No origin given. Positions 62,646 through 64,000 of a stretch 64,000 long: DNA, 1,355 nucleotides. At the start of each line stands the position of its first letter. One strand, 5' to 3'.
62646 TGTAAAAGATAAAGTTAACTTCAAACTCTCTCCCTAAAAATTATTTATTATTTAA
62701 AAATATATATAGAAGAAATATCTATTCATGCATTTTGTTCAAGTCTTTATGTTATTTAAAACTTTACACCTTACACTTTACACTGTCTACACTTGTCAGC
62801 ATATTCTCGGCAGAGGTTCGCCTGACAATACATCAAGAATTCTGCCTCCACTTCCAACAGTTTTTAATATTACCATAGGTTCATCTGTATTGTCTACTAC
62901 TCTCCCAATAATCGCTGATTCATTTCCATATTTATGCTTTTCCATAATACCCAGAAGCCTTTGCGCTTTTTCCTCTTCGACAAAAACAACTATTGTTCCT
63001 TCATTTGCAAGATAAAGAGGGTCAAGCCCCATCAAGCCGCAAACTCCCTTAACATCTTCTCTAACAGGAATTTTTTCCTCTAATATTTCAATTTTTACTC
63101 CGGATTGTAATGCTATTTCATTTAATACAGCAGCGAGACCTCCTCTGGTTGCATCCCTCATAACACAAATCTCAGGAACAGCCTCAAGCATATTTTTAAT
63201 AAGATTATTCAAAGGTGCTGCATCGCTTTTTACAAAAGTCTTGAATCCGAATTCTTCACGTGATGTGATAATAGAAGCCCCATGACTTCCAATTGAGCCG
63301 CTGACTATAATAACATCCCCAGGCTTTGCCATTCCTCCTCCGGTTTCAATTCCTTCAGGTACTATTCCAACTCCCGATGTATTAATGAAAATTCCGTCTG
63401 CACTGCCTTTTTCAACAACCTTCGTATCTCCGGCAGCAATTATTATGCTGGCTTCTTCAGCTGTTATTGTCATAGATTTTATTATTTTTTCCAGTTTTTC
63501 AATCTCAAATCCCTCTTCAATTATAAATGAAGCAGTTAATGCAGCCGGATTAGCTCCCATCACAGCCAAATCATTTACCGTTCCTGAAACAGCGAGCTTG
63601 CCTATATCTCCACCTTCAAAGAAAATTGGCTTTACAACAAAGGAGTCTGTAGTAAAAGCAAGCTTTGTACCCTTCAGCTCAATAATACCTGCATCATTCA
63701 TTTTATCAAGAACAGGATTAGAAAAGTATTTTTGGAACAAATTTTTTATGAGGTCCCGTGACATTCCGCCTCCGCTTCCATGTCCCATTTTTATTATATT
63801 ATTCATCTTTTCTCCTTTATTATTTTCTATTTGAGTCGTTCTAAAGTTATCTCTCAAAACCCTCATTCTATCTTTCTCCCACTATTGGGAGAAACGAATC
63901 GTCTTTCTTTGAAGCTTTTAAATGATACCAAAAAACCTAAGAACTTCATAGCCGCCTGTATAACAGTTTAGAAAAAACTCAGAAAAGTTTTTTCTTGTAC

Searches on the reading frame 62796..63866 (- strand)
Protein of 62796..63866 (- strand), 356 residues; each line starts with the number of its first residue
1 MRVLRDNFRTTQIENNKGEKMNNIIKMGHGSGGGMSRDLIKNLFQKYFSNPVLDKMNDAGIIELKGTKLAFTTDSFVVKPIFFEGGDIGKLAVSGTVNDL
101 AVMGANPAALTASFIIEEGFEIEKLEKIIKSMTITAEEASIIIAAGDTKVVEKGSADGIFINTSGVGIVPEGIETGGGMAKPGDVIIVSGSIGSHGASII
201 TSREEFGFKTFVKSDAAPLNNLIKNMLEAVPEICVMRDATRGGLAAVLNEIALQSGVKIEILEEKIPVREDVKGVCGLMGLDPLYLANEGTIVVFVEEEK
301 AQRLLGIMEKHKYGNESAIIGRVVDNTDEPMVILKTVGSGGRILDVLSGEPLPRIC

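Call 61: search_protein_families(library=pfam, proteins=[window:62796-63866:-], max_evalue=0.001)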
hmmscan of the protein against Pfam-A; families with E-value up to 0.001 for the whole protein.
window:62796-63866:- (356 aa): 2 families
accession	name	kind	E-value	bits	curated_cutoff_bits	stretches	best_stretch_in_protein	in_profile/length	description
PF02769.27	AIRS_C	-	1.6e-28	100.3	23.1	1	181-327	1-149/156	AIR synthase related protein, C-terminal domain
PF00586.29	AIRS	-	5.8e-24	85.1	24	1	57-169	2-112/112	AIR synthase related protein, N-terminal domain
